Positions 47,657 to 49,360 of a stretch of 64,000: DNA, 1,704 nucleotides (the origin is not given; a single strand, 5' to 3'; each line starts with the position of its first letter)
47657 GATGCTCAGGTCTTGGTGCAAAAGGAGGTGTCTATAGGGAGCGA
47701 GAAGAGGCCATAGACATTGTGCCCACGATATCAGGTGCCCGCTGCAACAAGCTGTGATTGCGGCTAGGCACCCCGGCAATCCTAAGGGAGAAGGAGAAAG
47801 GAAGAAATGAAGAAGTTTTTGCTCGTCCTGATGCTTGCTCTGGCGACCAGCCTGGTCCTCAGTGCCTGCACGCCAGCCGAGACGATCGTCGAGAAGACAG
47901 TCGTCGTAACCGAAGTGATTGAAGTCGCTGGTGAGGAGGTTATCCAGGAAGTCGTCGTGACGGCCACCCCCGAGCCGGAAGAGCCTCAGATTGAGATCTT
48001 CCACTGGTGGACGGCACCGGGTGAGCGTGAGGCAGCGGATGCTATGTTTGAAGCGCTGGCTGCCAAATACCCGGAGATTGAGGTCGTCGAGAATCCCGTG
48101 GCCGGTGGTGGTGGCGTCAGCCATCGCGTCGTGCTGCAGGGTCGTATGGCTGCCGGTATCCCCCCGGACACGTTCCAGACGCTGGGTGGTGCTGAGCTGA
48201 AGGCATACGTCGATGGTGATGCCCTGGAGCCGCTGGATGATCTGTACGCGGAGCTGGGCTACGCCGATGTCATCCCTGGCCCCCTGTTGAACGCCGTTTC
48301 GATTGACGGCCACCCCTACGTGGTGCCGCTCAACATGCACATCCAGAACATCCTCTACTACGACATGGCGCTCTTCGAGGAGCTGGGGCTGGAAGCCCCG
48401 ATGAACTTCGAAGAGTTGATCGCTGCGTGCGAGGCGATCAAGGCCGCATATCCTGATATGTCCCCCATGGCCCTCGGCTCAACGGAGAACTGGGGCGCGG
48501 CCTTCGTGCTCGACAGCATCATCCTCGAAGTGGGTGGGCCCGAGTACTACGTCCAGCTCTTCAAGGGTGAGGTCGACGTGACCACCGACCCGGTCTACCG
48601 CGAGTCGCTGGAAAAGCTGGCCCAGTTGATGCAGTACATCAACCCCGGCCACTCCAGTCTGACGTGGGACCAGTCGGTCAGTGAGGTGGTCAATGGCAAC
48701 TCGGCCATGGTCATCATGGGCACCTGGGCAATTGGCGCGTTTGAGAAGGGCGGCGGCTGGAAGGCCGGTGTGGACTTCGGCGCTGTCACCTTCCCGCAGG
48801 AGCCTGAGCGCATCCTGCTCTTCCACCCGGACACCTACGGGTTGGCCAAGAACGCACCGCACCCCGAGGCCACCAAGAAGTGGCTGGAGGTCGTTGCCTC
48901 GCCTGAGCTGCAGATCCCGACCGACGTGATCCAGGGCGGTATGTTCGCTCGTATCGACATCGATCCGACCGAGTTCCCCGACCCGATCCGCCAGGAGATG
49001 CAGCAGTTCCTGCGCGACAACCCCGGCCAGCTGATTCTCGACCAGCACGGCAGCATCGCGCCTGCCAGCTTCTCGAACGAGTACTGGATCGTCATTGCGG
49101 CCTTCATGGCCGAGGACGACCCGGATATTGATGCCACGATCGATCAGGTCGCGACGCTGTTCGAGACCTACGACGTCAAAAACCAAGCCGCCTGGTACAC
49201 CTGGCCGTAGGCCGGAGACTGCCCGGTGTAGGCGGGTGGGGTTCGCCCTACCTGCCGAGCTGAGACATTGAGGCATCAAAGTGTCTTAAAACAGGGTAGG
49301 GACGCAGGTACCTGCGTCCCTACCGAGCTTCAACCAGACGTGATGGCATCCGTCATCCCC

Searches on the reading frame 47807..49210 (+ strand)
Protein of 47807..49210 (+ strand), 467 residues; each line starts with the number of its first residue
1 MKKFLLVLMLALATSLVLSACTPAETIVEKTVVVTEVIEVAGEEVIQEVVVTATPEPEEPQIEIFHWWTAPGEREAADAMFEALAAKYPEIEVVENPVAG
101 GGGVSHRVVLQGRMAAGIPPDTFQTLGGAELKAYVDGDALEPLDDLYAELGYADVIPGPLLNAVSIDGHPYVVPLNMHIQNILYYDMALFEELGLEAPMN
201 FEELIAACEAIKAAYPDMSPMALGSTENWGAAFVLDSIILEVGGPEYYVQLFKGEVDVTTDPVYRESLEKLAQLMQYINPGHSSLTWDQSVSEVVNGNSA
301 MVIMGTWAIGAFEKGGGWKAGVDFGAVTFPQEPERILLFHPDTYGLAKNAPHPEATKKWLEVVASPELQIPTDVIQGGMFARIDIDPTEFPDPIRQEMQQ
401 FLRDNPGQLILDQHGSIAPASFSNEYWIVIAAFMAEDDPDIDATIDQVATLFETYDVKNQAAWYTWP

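Call 60: search_protein_families(library=pfam, proteins=[window:47807-49210:+], max_evalue=0.000001)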
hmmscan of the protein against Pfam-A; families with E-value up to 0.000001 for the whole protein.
window:47807-49210:+ (467 aa): 2 families
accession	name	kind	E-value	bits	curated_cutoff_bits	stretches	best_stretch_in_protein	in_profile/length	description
PF01547.30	SBP_bac_1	-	5.1e-37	129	26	1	72-369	3-306/307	Bacterial extracellular solute-binding protein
PF13416.11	SBP_bac_8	-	9e-24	85.2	27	1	110-372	28-252/279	Bacterial extracellular solute-binding protein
